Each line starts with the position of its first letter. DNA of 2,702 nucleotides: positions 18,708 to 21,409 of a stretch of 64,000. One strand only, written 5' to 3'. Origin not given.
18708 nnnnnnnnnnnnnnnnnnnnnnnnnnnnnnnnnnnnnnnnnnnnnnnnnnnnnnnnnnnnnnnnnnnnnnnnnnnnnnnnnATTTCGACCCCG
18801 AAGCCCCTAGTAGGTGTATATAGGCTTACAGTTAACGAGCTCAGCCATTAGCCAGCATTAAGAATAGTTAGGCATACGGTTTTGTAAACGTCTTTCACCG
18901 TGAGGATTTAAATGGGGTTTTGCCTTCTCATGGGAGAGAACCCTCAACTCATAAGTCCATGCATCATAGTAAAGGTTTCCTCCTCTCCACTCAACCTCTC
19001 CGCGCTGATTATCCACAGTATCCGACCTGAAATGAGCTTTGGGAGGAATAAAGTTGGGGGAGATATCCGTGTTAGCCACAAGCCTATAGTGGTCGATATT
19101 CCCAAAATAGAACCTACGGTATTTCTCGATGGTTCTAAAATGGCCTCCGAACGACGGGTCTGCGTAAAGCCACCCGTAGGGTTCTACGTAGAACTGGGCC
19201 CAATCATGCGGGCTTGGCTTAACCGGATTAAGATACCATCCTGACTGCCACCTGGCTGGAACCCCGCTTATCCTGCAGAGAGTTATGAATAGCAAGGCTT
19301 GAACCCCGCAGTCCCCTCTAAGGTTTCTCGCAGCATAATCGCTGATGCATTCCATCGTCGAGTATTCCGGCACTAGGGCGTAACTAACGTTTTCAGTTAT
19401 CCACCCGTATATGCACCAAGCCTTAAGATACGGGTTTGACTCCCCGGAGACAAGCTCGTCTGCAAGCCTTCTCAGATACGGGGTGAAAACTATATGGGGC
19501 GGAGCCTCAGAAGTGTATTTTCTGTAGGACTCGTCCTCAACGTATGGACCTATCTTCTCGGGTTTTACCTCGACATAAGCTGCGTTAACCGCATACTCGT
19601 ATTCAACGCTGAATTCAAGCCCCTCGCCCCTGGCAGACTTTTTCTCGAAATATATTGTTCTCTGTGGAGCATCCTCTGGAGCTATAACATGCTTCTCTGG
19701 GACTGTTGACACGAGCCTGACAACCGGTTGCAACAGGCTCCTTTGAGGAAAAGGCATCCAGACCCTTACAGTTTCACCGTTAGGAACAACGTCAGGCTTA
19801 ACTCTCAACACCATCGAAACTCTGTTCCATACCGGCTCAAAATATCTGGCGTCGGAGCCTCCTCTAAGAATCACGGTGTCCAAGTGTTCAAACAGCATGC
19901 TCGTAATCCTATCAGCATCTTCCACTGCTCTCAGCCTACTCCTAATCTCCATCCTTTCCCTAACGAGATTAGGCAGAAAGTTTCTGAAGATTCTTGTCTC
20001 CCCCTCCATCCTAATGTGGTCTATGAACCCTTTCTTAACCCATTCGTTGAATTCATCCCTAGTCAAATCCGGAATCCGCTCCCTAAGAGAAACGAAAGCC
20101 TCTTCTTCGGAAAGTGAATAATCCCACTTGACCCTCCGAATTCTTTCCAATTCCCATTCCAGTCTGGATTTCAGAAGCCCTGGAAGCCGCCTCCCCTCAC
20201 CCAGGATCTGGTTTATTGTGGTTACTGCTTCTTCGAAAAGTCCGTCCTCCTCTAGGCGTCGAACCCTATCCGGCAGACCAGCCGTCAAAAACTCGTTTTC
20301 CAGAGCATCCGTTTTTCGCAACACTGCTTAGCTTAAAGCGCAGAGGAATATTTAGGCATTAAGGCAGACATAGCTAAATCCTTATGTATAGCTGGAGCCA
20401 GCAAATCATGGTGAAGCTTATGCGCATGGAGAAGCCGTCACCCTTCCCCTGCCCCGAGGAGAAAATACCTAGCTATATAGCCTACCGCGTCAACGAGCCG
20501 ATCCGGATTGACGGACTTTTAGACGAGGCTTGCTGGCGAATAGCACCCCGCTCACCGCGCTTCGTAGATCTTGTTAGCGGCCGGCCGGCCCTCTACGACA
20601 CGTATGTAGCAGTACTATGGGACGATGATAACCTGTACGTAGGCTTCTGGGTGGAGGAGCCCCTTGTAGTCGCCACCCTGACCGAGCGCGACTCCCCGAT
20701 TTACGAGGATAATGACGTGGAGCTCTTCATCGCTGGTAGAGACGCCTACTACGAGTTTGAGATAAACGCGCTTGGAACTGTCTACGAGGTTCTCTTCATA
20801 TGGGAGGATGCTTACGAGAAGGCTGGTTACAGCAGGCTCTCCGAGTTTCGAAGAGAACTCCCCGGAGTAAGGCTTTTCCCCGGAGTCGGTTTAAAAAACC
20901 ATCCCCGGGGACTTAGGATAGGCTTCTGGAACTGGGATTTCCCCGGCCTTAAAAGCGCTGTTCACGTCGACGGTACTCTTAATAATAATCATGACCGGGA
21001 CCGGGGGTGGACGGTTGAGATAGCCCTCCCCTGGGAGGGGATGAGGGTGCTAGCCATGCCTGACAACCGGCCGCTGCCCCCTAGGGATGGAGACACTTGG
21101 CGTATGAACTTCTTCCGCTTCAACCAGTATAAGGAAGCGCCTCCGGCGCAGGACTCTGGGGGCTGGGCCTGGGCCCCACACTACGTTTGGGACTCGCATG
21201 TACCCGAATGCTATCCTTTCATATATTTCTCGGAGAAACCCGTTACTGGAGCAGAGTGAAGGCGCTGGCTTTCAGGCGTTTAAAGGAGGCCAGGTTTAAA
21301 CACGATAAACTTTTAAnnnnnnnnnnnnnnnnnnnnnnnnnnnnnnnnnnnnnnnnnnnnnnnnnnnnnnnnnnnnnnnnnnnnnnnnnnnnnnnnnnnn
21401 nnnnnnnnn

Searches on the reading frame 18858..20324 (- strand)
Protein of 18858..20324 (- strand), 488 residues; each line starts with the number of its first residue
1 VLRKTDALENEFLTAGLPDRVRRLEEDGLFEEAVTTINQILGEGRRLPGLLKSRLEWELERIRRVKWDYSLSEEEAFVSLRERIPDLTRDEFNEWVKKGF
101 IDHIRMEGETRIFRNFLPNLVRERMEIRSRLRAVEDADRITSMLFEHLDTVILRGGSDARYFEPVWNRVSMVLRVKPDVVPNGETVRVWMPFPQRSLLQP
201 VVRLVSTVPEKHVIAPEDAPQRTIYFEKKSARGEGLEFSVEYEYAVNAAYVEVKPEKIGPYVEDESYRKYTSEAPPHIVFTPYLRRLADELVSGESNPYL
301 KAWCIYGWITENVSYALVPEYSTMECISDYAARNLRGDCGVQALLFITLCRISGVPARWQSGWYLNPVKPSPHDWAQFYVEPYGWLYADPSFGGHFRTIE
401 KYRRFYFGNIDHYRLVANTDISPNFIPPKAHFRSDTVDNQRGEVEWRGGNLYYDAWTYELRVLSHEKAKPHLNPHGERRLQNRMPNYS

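Call 10: search_protein_families(library=pfam, proteins=[window:18858-20324:-], max_evalue=0.00001)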
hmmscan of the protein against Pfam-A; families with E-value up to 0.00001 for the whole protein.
window:18858-20324:- (488 aa): 1 family
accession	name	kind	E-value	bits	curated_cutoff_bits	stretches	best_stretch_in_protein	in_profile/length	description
PF01841.26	Transglut_core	-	6e-20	72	23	1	286-390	2-108/108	Transglutaminase-like superfamily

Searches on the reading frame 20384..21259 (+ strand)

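Call 10: search_protein_families(library=pfam, proteins=[window:20384-21259:+], max_evalue=0.00001)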
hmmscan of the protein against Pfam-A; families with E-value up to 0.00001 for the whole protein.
window:20384-21259:+ (291 aa): 2 families
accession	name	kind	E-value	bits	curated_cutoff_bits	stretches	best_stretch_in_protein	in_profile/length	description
PF16011.10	CBM9_2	-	3.1e-06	27.5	25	1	79-134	37-94/199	Carbohydrate-binding family 9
PF06452.16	CBM9_1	-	7.4e-06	26.4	23.4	0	42-121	1-77/185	Carbohydrate family 9 binding domain-like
